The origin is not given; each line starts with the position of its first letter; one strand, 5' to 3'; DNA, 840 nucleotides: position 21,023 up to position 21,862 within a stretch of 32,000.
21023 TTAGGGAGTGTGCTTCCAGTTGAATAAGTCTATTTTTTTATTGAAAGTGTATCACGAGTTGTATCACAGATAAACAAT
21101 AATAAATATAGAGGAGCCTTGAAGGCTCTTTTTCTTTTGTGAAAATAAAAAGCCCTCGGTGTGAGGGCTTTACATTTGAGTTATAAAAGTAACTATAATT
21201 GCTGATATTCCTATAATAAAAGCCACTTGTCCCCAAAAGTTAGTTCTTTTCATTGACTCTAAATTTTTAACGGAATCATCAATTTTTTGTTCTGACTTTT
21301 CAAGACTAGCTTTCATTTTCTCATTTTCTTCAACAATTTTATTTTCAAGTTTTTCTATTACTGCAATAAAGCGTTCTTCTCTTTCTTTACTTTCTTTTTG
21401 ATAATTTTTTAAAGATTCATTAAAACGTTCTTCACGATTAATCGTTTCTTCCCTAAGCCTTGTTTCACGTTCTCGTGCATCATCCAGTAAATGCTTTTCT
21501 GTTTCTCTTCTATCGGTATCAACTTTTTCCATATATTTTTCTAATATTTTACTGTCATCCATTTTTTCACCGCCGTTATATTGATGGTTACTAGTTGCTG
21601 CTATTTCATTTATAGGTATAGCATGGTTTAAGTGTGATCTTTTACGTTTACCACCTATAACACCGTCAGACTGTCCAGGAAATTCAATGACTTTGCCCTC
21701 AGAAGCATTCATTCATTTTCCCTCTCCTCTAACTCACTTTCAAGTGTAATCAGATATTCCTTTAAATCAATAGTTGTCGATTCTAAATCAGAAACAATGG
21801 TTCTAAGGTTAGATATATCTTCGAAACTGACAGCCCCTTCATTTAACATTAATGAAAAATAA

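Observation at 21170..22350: Translationally coupled pair of unknown genes at the prophage end: a 213-aa soluble protein plus a C-tail-anchored coiled-coil membrane protein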

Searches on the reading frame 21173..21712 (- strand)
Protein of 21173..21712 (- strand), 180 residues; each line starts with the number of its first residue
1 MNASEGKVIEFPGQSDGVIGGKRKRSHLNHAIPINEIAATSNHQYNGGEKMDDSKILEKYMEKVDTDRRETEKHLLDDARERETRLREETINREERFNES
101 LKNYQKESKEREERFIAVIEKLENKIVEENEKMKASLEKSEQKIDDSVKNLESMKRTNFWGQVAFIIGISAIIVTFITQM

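Call 4: search_protein_families(library=pfam, proteins=[window:21173-21712:-], max_evalue=1)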
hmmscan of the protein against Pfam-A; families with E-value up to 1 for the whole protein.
window:21173-21712:- (180 aa): 5 families
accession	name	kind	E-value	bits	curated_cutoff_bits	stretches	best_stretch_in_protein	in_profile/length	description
PF10779.14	XhlA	-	0.008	16.8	34.7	1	119-173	9-64/67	Haemolysin XhlA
PF23130.1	IcmW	-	0.044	14.4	27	1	100-156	6-62/144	IcmW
PF10482.14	CtIP_N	-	0.2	12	27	1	49-137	29-119/120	Tumour-suppressor protein CtIP N-terminal domain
PF02862.22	DDHD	-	0.34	11.4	28.3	1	59-168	121-225/258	DDHD domain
PF20990.2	DUF2207_C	-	0.65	10.1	33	0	39-177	48-158/247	Predicted membrane protein (DUF2207) C-terminal domain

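Call 5: search_protein_families(library=phrogs, proteins=[window:21173-21712:-], max_evalue=1)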
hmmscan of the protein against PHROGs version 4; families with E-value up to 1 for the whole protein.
window:21173-21712:- (180 aa): 3 families
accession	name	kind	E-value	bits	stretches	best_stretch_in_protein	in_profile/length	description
phrog_25855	-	unknown function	0.034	15.1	1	98-173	60-129/136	-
phrog_2990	-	unknown function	0.15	13.3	1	51-178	14-125/133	-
phrog_15613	-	unknown function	0.76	10.9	0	127-156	49-78/81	-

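Call 6: search_protein_families(library=padloc, proteins=[window:21173-21712:-], max_evalue=1)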
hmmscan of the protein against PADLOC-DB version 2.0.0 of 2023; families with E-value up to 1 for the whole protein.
window:21173-21712:- (180 aa): 5 families
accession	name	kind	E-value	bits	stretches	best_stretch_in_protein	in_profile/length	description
PDLC00648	ZorA3|ZorA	-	0.056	10.2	1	56-146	290-384/692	MotA/ExbB/TolQ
PDLC03841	LeoBC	-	0.061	10.4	1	53-172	343-471/601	-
PDLC04044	PD-T4-6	-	0.085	10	1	54-155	264-363/372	-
PDLC00025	DruG2|DruG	-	0.17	8.4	1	55-155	310-407/704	Unknown function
PDLC04547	PDC-M26A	-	0.23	8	1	53-153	150-252/724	-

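Call 7: search_protein_families(library=ncbifam, proteins=[window:21173-21712:-], max_evalue=1)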
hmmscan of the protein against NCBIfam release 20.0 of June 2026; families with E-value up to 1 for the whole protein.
window:21173-21712:- (180 aa): 7 families
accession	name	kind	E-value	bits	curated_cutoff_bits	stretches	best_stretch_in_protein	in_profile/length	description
TIGR04211.1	SH3_and_anchor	equivalog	0.0021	17.7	65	1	73-177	72-179/198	TIGR04211 family SH3 domain-containing protein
NF052653.1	MG095_fam_lipo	equivalog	0.021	13.8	250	1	31-139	339-434/466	MG095/MPN233 family lipoprotein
NF002925.0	PRK03564.1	equivalog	0.05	13.3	426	1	71-147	77-154/309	formate dehydrogenase accessory protein FdhE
NF052597.1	FILTED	domain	0.12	12.7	40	1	138-179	40-71/110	FILTED domain-containing surface protein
NF038305.1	HpsJ_fam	subfamily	0.3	10.9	60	1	84-173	133-220/234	HpsJ family protein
TIGR03752.1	conj_TIGR03752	hypoth_equivalog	0.41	9.8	241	1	64-159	52-147/471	TIGR03752 family integrating conjugative element protein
TIGR04527.1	mycoplas_twoTM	subfamily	0.76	9.4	125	1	96-156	37-103/248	MG_279/MG_280 family protein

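Call 10: find_homologous_proteins(query=window:21173-21712:-)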
Query window:21173-21712:- (180 aa): 3 proteins with E <= 0.001 among 82 candidates.
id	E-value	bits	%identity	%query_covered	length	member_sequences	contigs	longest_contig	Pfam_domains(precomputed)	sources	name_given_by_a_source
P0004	6.1e-108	376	100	100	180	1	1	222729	-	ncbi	ncbi:hypothetical protein ACDX78_02075 [Virgibacillus oceani]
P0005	7.8e-41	158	49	100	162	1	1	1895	-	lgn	-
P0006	1.5e-29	121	63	49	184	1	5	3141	-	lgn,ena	-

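Call 15: find_encoding_contigs(protein=P0006, flank=10000)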
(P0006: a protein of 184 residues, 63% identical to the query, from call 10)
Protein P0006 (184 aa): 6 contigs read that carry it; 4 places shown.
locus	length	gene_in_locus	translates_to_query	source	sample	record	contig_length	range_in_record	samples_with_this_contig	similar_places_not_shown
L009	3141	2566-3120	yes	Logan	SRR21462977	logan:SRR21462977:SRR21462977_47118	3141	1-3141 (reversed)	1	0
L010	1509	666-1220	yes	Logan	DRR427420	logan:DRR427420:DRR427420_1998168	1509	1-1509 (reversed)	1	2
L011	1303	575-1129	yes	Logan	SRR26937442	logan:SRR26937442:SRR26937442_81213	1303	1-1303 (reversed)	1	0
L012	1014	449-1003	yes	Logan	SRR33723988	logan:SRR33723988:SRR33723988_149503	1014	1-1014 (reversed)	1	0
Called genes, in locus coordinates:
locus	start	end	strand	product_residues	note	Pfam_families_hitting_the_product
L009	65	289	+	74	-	-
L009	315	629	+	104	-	-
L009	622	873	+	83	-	PF06946:Phage_holin_5_1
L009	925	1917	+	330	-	PF01520:Amidase_3, PF12200:DUF3597 (weak)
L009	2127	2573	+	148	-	PF22091:DUF6941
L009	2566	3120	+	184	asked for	-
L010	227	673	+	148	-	PF22091:DUF6941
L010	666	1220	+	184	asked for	-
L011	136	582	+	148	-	PF22091:DUF6941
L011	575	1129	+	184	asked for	-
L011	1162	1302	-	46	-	?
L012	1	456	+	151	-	?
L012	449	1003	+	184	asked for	-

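Call 26: search_protein_families(library=pfam, proteins=[P0005, P0006, L009:2127-2570:+], max_evalue=1)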
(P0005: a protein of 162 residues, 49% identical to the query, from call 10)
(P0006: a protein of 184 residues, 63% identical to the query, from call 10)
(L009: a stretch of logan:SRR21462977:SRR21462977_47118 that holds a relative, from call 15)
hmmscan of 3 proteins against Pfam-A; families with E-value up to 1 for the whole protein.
P0005 (162 aa): 4 families
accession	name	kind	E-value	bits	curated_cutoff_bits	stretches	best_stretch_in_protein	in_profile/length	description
PF07902.16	Gp58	-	0.03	13.1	34.5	1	36-128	93-183/594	gp58-like protein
PF13086.12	AAA_11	-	0.21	11.8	27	1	57-132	102-180/257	AAA domain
PF25366.1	RUFY4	-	0.32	11.8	27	1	70-128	13-73/90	RUFY4-like domain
PF13830.11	DUF4192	-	0.76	10.1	27.8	1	64-141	147-229/321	Domain of unknown function (DUF4192)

P0006 (184 aa): 11 families
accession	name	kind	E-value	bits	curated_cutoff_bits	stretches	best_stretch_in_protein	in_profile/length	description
PF06746.16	DUF1216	-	0.016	15.7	21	1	106-161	22-76/134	Protein of unknown function (DUF1216)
PF03961.19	FapA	-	0.031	14.3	31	1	36-155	115-227/272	Flagellar Assembly Protein A beta solenoid domain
PF13858.11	DUF4199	-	0.081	13.8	32.3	1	121-180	100-162/165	Protein of unknown function (DUF4199)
PF00523.23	Fusion_gly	-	0.082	11.6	29.8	1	134-181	439-486/487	Fusion glycoprotein F0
PF24564.1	DUF7605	-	0.093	13.1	27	1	77-155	53-134/183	Domain of unknown function (DUF7605)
PF25450.1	Rab11-FIP3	-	0.14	12.9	31.9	1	76-157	17-101/125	Rab11-FIP3-like domain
PF03938.19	OmpH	-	0.16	12.6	32.4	1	75-150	17-95/141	Outer membrane protein (OmpH-like)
PF07798.16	CCDC90-like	-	0.28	11.5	33.5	0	66-180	94-172/175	Coiled-coil domain-containing protein 90-like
PF02601.20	Exonuc_VII_L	-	0.51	10.2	35.9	1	81-153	180-265/315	Exonuclease VII, large subunit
PF07352.17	Phage_Mu_Gam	-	0.66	10.4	28.3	1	69-113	19-63/149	Bacteriophage Mu Gam like protein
PF08702.15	Fib_alpha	-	0.68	10.5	29.9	1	69-127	73-130/143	Fibrinogen alpha/beta chain family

L009:2127-2570:+ (148 aa): 1 family
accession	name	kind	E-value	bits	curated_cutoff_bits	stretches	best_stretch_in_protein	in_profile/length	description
PF22091.2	DUF6941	-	2.8e-08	34.6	27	1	6-127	2-122/125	Family of unknown function (DUF6941)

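Call 70: search_solved_structures(query=A4, max_evalue=1)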
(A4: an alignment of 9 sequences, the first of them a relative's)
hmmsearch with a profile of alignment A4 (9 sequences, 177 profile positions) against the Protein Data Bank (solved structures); distinct sequences matched with E-value up to 1: 12.
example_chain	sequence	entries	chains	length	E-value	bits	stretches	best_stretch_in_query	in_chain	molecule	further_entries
6eup_A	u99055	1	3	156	0.046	16.9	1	72-147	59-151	Adhesin A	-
6eun_A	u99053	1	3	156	0.057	16.6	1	72-147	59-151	Adhesin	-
9zrg_CR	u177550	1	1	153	0.081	16.1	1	11-103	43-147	60S ribosomal protein L19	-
3s84_A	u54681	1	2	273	0.13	15.4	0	63-144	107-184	Apolipoprotein A-IV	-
36qu_H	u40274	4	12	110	0.13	15.4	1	63-137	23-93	V-type proton ATPase subunit G1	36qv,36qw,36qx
5di3_B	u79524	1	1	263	0.37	14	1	59-123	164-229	ADP-ribosylation factor-like protein 13B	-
8cok_A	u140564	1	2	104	0.41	13.8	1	56-135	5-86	Inhibitor of growth protein 3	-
5hyu_A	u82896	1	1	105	0.44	13.7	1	25-119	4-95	M protein, serotype 2.1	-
5i0q_A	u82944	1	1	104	0.71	13.1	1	25-119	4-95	M protein, serotype 2.1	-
4rda_A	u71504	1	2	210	0.87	12.8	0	83-162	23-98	Amyloid-like protein 1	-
3q7g_A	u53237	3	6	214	0.94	12.7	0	83-162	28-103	Amyloid-like protein 1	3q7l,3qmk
6tdu_AM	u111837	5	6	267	0.97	12.6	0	30-86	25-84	oligomycin sensitivity conferring protein (OSCP) | oligomycin sensitivity conferrring protein (OSCP)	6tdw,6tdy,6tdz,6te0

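Call 75: search_dna_similar(query=P0004, collection=phages, mode=protein, max_evalue=0.001, max_rows=20)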
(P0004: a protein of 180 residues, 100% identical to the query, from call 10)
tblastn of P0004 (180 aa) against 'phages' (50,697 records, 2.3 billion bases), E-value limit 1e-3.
No match.

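Call 91: find_related_loci(query=A8, collection=viral_contigs, flank=6000)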
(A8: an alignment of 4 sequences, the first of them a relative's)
Query A8 (180 aa) in viral_contigs; peptide patterns used: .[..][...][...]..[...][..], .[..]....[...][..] (x = any residue, [..] = any of these).
312 stretches matched a pattern; 7 encode a relative of the query (tblastn E <= 1e-3); 7 distinct loci.
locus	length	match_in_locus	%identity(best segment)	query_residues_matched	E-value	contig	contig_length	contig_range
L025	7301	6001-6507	35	1-177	2e-16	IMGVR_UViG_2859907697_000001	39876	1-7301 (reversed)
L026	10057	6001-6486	32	6-175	7e-14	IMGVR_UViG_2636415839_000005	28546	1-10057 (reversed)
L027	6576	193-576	30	48-178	1e-10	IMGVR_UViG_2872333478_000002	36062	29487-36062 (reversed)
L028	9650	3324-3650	28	48-178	9e-11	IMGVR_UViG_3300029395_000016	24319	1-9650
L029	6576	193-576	30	48-178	1e-10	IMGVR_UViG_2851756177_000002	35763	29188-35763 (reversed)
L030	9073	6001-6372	30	36-177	1e-8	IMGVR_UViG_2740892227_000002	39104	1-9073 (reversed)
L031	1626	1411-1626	36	48-123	4e-8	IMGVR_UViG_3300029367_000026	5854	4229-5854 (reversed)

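Call 97: search_protein_families(library=pfam, proteins=[L030:5429-5932:+, L026:5463-5999:+, L025:5508-6005:+, L028:2468-3142:+, L030:6526-6942:+, L026:7539-8516:+, L028:1547-1978:+], max_evalue=0.1)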
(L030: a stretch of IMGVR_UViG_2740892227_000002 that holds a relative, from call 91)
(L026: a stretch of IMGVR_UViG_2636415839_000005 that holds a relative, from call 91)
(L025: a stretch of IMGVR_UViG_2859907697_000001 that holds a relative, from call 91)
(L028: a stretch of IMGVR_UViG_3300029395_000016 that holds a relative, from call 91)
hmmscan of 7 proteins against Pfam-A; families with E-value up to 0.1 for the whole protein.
L030:5429-5932:+ (168 aa): 1 family
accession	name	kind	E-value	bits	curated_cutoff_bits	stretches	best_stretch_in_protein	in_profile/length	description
PF24828.1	DUF7713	-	0.02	14.9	24.1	0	79-90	51-62/68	Domain of unknown function (DUF7713)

L026:5463-5999:+ (179 aa): 2 families
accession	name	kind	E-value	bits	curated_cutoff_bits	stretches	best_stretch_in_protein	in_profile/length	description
PF03936.21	Terpene_synth_C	-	0.056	13.2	26.3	0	73-118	59-104/241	Terpene synthase family, metal binding domain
PF21019.4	Spectrin_3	-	0.087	13.7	24.4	0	71-99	2-30/68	Spectrin-like repeat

L025:5508-6005:+ (166 aa): 0 families

L028:2468-3142:+ (225 aa): 0 families

L030:6526-6942:+ (139 aa): 1 family
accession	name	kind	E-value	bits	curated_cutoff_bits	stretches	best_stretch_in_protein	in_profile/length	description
PF24856.1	AraA_central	-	0.032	15.1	24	1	53-128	29-100/148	L-arabinose isomerase central domain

L026:7539-8516:+ (326 aa): 4 families
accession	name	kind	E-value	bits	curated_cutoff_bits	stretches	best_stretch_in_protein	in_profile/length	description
PF00813.25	FliP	-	0.0081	16.5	26.9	1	5-113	9-116/191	FliP family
PF04938.17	SIP1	-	0.0083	16.4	27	1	63-140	34-101/215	Survival motor neuron (SMN) interacting protein 1 (SIP1)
PF02956.20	TT_ORF1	-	0.022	13.9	27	1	90-286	248-387/525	TT viral orf 1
PF19589.4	DUF6095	-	0.082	13.6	23.8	0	9-52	14-57/73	Family of unknown function (DUF6095)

L028:1547-1978:+ (144 aa): 5 families
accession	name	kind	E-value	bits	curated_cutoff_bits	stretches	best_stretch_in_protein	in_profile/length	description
PF04545.22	Sigma70_r4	-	0.002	18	24.1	1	95-125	1-31/50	Sigma-70, region 4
PF05263.17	DUF722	-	0.01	16.5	29.8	1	80-138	63-126/134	Protein of unknown function (DUF722)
PF08281.18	Sigma70_r4_2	-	0.035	14.2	25.7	1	94-126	6-38/54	Sigma-70, region 4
PF17911.6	Ski2_N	-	0.069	13.4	23.1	0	37-108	68-123/134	Ski2 N-terminal region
PF16064.11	DUF4806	-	0.07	13.9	25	0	58-114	3-56/90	Domain of unknown function (DUF4806)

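Call 98: search_protein_families(library=phrogs, proteins=[L025:6001-6525:+, L026:5980-6489:+, L027:1-582:+, L028:3129-3653:+, L030:5941-6384:+, L030:5429-5932:+, L026:5463-5999:+, L028:2468-3142:+, L009:2127-2570:+], max_evalue=0.01)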
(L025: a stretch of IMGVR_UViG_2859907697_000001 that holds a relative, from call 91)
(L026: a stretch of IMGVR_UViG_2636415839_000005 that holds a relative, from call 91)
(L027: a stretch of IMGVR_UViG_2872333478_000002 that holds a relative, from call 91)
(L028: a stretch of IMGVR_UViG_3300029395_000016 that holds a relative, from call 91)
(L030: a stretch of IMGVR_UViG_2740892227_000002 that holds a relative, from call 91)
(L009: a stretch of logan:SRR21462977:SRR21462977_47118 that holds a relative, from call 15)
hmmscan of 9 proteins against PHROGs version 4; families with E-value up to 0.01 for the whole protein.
L025:6001-6525:+ (175 aa): 5 families
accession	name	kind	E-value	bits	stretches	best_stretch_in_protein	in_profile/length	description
phrog_9105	-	unknown function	2.2e-13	51.4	1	126-173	141-188/190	-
phrog_6324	-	unknown function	1.7e-05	26.1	1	106-174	30-89/94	-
phrog_7090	-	unknown function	3.6e-05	25.3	1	111-169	60-126/127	-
phrog_35801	-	unknown function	0.0027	19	1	95-156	3-63/121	-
phrog_16654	-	unknown function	0.0059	17.7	1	109-172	30-91/101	-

L026:5980-6489:+ (170 aa): 2 families
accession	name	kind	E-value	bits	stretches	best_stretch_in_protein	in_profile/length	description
phrog_9427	-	head and packaging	0.0014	18.9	1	32-149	277-394/453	head maturation protease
phrog_20262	-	unknown function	0.0024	19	0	83-138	67-121/146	-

L027:1-582:+ (194 aa): 5 families
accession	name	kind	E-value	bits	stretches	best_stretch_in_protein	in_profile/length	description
phrog_9105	-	unknown function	2e-12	48.3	2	141-193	138-186/190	-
phrog_7090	-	unknown function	1.9e-05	26.2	1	87-190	31-125/127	-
phrog_6701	-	unknown function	5.3e-05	24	1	84-187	79-166/169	-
phrog_20262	-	unknown function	0.00057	21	1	114-187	65-139/146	-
phrog_2199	-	integration and excision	0.00063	19.9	1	65-174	125-224/356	transposase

L028:3129-3653:+ (175 aa): 4 families
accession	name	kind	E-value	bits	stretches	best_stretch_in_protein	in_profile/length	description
phrog_2990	-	unknown function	4.9e-08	34.2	1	59-173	13-124/133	-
phrog_9427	-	head and packaging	9.6e-05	22.7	1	60-143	326-411/453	head maturation protease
phrog_276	-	unknown function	0.00076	20.5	1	94-175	8-91/99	-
phrog_7090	-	unknown function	0.0035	18.9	1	61-172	10-125/127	-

L030:5941-6384:+ (148 aa): 3 families
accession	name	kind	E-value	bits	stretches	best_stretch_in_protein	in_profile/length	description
phrog_9105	-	unknown function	5e-06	27.4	1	111-142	151-182/190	-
phrog_8374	-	unknown function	0.0035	18.1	1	83-125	5-47/172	-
phrog_8534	-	unknown function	0.0046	18.2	1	55-119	18-81/111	-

L030:5429-5932:+ (168 aa): 1 family
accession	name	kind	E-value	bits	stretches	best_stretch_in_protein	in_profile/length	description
phrog_9125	-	unknown function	7.1e-36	124.5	1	1-168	1-162/163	-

L026:5463-5999:+ (179 aa): 1 family
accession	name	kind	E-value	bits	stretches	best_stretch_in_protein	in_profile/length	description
phrog_9125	-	unknown function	1.6e-35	123.4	1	1-171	1-163/163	-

L028:2468-3142:+ (225 aa): 0 families

L009:2127-2570:+ (148 aa): 2 families
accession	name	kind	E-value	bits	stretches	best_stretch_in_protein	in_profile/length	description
phrog_5881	-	unknown function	2.4e-17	64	1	1-124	1-126/138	-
phrog_9079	-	unknown function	0.00036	21.8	1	25-63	44-82/102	-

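Call 99: search_dna_similar(query=L030:5429-5932:+, collection=phages, mode=protein, max_evalue=0.001, max_rows=25)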
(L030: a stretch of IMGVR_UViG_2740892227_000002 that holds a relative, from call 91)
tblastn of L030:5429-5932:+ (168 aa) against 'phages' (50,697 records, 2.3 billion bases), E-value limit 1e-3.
Records with a match: 11; places in all: 11; records where one place covers at least 80% of the query: 11.
Best place of each record, by identity: <60% 11.
By first word of the organism name: Clostridium 10; Clostridioides 1.
By host as written in the record: Clostridium difficile 8; Clostridium difficile strain CD105HE1 ribotype 076 2; Clostridioides difficile CD522418 1.
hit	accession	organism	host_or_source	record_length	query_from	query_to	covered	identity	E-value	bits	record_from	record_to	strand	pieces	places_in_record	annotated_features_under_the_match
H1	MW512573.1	Clostridioides phage phiCD418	Clostridioides difficile CD522418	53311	1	168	100%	34.1%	2e-21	95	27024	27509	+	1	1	none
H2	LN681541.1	Clostridium phage phiMMP01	Clostridium difficile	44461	1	168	100%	34.1%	1e-19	90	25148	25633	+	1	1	protein of unknown function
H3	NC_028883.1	Clostridium phage phiMMP01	Clostridium difficile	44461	1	168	100%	34.1%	1e-19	90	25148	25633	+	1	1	hypothetical protein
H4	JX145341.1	Clostridium phage phiMMP02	Clostridium difficile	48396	1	168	100%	32.7%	2e-20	93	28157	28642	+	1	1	hypothetical protein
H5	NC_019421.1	Clostridium phage phiMMP02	Clostridium difficile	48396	1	168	100%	32.7%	2e-20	93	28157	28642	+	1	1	hypothetical protein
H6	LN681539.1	Clostridium phage phiCD505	Clostridium difficile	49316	1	168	100%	32.7%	2e-20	93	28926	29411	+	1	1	protein of unknown function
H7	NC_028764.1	Clostridium phage phiCD505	Clostridium difficile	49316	1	168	100%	32.7%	2e-20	93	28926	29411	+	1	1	hypothetical protein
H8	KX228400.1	Clostridium phage CDKM15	Clostridium difficile strain CD105HE1 ...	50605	1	168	100%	32.7%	2e-20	93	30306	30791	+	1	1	hypothetical protein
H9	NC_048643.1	Clostridium phage CDKM15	Clostridium difficile strain CD105HE1 ...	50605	1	168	100%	32.7%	2e-20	93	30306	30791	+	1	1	hypothetical protein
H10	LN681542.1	Clostridium phage phiMMP03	Clostridium difficile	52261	1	168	100%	32.1%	7e-20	91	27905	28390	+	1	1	protein of unknown function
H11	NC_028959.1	Clostridium phage phiMMP03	Clostridium difficile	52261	1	168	100%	32.1%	7e-20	91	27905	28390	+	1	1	hypothetical protein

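Call 100: get_annotated_region(hit=H5, flank=5000)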
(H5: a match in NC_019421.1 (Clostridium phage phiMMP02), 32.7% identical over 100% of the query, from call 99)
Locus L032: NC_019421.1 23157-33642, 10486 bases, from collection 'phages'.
description: Clostridium phage phiMMP02, complete genome.
organism: Clostridium phage phiMMP02 (NCBI taxid 1204534)
taxonomy: Viruses; Duplodnaviria; Heunggongvirae; Uroviricota; Caudoviricetes; Colneyvirus; Colneyvirus MMP02
host: Clostridium difficile; source: human fecal sample; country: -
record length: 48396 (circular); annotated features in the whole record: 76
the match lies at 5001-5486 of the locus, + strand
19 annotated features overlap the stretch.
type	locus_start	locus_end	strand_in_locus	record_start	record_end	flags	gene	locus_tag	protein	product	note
CDS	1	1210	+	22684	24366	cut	-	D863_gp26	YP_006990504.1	hypothetical protein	-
CDS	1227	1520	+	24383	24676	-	-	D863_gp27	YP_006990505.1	rhodanese-related sulfurtransferase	-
CDS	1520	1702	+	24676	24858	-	-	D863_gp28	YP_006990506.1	hypothetical protein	-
CDS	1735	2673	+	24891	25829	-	-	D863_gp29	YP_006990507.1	hypothetical protein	-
CDS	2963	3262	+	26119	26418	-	-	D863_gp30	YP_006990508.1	hypothetical protein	-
CDS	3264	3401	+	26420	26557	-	-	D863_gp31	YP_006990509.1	XkdX family protein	-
CDS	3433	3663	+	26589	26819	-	-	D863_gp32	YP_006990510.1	hemolysin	-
CDS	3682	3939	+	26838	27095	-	-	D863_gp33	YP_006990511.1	holin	-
CDS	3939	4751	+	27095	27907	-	-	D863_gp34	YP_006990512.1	N-acetylmuramoyl-L-alanine amidase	-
CDS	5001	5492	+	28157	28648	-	-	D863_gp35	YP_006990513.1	hypothetical protein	-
CDS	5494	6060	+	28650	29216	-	-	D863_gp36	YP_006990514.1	hypothetical protein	-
CDS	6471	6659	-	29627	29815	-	-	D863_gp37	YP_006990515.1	hypothetical protein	-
CDS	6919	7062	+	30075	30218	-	-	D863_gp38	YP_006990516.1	hypothetical protein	-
CDS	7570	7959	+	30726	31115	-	-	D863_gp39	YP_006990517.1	transcriptional regulator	putative penicillinase repressor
CDS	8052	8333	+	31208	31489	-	-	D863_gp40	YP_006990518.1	transcriptional regulator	putative penicillinase repressor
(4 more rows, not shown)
